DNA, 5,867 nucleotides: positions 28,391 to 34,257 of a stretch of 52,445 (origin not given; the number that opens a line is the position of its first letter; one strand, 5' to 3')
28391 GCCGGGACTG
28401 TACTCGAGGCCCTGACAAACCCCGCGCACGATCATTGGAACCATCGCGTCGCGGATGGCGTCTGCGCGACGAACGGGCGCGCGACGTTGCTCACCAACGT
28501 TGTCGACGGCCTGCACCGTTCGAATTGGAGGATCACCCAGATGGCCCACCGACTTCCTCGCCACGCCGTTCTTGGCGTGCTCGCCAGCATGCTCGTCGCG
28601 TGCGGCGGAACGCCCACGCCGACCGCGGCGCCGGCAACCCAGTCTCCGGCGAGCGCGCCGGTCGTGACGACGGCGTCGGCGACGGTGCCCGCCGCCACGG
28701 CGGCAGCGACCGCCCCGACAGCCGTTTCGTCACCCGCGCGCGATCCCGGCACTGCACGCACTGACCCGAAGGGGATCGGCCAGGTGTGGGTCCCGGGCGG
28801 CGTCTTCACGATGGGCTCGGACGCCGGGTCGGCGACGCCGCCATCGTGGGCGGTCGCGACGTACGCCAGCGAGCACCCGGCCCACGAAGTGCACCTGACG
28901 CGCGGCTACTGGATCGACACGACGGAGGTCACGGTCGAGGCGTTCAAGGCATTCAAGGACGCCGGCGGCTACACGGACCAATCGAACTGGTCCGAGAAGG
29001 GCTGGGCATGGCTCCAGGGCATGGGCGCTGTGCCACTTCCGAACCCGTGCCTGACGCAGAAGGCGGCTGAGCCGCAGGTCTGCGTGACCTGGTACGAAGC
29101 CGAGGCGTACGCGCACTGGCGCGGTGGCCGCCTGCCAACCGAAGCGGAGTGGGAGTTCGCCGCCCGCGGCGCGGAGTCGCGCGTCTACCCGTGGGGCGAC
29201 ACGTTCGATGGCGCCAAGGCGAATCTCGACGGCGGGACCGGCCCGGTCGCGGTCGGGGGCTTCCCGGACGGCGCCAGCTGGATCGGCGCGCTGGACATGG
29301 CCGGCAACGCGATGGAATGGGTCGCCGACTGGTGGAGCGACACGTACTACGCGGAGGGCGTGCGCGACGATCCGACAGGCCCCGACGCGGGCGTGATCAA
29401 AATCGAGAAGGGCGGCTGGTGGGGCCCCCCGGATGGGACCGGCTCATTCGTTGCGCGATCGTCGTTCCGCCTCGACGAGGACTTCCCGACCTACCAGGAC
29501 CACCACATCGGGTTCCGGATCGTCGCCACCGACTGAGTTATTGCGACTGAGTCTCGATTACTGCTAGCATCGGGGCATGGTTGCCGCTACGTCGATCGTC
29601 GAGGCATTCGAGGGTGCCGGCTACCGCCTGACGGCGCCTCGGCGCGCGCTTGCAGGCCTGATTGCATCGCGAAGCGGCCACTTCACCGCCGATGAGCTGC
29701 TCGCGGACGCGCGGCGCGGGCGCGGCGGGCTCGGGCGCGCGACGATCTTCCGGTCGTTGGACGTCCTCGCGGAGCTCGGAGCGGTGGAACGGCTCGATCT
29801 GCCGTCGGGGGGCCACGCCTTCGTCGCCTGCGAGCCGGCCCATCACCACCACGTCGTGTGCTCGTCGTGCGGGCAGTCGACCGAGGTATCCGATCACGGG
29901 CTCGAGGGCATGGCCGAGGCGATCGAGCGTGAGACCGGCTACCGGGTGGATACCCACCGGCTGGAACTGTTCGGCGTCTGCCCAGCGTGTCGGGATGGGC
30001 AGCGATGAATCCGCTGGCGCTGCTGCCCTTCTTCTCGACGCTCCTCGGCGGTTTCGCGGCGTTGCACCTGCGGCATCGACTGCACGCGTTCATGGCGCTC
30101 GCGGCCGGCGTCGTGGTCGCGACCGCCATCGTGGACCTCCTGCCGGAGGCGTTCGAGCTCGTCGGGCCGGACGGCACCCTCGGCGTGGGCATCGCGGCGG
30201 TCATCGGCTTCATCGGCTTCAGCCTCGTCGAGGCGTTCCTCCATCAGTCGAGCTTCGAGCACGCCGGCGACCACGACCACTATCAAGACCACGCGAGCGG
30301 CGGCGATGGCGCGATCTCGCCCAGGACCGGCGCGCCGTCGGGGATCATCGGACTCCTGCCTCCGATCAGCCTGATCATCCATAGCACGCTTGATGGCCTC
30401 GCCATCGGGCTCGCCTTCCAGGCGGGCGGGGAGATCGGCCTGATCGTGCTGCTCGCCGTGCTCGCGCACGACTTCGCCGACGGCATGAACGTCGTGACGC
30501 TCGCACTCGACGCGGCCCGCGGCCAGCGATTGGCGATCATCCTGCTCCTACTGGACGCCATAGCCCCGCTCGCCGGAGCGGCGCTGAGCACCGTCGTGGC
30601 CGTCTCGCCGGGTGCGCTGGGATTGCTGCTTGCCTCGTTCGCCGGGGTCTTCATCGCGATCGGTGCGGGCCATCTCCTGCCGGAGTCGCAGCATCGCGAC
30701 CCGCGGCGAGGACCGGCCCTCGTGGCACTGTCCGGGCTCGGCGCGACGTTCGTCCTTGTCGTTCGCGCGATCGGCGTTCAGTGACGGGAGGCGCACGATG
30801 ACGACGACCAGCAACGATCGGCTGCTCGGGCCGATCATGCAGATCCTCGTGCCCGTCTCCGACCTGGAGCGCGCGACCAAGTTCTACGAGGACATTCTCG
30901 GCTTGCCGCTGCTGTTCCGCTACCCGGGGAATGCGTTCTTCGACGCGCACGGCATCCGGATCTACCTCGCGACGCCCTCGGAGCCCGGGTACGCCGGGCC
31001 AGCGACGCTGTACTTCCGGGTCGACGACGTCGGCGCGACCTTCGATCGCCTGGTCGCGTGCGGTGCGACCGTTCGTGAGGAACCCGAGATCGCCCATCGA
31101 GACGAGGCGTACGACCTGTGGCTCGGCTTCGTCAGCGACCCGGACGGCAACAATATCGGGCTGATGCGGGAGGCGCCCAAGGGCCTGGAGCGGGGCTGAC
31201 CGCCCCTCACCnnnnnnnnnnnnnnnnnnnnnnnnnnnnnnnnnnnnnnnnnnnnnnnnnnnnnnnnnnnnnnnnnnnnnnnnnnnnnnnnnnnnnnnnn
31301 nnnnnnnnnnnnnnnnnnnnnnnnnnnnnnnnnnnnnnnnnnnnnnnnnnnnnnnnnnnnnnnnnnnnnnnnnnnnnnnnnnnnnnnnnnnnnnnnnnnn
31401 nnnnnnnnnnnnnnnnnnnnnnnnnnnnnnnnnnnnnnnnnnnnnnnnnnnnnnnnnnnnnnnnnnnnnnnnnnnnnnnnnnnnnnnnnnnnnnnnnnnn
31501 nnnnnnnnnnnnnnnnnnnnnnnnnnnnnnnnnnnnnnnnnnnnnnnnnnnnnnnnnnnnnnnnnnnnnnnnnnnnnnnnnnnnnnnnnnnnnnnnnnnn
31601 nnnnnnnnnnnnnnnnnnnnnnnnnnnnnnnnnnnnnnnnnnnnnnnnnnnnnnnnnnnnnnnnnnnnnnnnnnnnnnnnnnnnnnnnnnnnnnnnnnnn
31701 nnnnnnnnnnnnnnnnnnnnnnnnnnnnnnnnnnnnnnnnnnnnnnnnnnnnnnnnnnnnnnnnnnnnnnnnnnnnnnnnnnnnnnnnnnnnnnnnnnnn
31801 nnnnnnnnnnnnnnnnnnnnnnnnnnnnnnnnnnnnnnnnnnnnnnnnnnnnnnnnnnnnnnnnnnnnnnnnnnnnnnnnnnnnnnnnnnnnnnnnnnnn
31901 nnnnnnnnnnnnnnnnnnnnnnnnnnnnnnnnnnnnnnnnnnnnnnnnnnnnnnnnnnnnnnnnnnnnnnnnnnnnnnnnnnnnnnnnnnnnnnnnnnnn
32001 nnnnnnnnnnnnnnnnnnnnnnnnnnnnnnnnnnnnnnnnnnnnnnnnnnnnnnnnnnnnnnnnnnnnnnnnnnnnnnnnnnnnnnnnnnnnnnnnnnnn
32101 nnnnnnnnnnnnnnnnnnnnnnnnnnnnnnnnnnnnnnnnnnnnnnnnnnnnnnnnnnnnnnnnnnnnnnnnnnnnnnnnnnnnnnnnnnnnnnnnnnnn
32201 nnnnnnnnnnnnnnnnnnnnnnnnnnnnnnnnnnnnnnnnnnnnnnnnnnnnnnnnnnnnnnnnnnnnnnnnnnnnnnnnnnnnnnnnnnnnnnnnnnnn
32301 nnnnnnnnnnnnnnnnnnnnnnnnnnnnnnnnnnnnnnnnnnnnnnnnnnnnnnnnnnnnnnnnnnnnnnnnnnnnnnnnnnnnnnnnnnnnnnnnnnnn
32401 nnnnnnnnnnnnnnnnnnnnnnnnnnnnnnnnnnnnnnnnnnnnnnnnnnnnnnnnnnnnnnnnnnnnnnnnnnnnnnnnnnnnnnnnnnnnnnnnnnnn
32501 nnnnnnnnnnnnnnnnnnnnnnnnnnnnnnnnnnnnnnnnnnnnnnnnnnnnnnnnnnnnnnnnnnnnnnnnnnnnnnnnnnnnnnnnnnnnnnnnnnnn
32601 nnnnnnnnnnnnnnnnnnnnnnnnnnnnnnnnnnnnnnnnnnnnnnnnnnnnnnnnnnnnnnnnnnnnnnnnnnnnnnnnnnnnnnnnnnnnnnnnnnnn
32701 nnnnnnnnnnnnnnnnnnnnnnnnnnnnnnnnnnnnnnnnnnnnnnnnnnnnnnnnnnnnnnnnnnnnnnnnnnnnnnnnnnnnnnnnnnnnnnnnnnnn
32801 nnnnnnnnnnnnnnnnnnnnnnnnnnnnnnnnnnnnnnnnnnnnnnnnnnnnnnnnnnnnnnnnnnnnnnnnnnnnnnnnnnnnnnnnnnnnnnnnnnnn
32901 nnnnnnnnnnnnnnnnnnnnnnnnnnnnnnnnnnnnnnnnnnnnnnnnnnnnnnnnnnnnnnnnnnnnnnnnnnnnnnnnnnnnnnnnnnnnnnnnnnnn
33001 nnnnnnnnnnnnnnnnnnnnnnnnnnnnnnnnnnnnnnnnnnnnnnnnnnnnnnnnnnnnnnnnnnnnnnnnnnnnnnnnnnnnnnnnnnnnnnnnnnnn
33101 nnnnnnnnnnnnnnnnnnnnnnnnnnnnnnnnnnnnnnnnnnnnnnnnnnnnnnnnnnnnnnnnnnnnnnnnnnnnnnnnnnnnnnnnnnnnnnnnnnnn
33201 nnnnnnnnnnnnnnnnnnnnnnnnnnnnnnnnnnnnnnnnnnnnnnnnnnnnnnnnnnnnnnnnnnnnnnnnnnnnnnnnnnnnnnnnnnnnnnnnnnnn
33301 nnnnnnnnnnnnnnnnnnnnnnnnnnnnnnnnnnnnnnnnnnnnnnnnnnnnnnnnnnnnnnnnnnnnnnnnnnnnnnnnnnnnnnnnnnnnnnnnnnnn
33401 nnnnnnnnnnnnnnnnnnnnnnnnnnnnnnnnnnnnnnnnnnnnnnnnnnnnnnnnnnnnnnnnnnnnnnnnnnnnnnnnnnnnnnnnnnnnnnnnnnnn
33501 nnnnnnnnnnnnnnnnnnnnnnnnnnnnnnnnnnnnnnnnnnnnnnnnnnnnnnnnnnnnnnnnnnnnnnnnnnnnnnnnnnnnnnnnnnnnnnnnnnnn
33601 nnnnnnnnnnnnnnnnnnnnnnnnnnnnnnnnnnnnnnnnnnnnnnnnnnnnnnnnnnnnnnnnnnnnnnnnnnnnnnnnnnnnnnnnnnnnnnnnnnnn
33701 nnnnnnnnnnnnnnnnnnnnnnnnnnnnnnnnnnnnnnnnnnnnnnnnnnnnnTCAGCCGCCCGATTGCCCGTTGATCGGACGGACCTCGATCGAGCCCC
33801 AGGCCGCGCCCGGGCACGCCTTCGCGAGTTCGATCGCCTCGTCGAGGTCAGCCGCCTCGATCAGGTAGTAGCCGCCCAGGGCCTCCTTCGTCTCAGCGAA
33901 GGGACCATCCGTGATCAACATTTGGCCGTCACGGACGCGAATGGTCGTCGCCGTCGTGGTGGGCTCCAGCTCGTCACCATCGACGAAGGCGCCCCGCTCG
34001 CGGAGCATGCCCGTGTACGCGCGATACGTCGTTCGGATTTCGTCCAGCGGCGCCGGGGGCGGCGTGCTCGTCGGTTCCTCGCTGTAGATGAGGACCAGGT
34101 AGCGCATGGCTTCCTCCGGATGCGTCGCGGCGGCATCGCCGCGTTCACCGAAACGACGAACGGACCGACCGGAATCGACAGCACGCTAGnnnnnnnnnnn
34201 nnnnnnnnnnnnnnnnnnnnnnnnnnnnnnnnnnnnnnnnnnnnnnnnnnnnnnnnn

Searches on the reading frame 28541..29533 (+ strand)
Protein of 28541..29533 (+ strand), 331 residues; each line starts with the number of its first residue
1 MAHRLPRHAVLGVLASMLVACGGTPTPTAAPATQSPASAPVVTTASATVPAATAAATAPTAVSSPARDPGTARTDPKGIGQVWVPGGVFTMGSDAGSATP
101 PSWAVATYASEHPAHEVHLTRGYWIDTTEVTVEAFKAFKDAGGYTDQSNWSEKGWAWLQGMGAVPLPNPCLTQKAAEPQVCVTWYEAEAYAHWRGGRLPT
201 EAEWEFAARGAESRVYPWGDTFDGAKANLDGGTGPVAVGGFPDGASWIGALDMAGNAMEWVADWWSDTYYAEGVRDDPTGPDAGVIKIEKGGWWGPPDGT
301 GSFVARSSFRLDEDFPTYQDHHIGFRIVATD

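Call 98: search_protein_families(library=pfam, proteins=[window:28541-29533:+], max_evalue=0.001)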
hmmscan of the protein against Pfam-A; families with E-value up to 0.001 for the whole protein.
seq(331 aa): 1 family
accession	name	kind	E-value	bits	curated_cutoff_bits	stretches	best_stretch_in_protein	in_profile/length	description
PF03781.23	FGE-sulfatase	-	2.7e-53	181.7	23.3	1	81-328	5-254/255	Sulfatase-modifying factor enzyme 1-like domain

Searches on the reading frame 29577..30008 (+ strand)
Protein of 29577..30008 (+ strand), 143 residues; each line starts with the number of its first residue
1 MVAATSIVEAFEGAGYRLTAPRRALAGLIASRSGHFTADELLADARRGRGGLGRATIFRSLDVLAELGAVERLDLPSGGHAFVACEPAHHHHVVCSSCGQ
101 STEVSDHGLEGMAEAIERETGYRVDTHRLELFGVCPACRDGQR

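Call 12: search_protein_families(library=pfam, proteins=[window:29577-30008:+], max_evalue=0.001)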
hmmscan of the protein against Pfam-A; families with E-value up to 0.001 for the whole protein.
window:29577-30008:+ (143 aa): 1 family
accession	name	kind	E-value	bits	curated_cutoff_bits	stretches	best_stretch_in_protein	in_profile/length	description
PF01475.25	FUR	-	2.8e-25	89.3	23.1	1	14-131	2-120/121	Ferric uptake regulator family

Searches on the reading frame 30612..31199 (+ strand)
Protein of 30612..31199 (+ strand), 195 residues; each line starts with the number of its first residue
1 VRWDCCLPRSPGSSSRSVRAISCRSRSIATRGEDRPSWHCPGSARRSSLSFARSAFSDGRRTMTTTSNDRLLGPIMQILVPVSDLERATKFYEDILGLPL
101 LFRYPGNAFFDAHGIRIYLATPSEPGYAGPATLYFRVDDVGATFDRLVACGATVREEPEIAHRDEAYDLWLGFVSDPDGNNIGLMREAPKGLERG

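Call 12: search_protein_families(library=pfam, proteins=[window:30612-31199:+], max_evalue=0.001)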
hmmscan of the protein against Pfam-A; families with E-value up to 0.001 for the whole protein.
window:30612-31199:+ (195 aa): 3 families
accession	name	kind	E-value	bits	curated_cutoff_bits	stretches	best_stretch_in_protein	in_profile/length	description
PF00903.31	Glyoxalase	-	2.2e-16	60.8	20.6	1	77-182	4-119/121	Glyoxalase/Bleomycin resistance protein/Dioxygenase superfamily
PF18029.7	Glyoxalase_6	-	1.5e-08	35.7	23.6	1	78-182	2-103/106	Glyoxalase-like domain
PF22677.2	Ble-like_N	-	2.2e-05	24.6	24.5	1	75-100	2-27/41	Bleomycin resistance protein-like N-terminal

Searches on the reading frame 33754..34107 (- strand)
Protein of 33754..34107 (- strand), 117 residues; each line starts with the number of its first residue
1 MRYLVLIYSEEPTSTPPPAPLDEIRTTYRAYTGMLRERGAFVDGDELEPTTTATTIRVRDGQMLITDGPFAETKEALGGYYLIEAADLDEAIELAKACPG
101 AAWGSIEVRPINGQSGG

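Call 12: search_protein_families(library=pfam, proteins=[window:33754-34107:-], max_evalue=0.001)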
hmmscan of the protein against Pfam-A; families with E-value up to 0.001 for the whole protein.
window:33754-34107:- (117 aa): 1 family
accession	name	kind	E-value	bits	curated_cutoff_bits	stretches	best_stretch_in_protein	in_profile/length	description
PF03795.20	YCII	-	2.1e-19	70.2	24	1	1-111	1-91/95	YCII-related domain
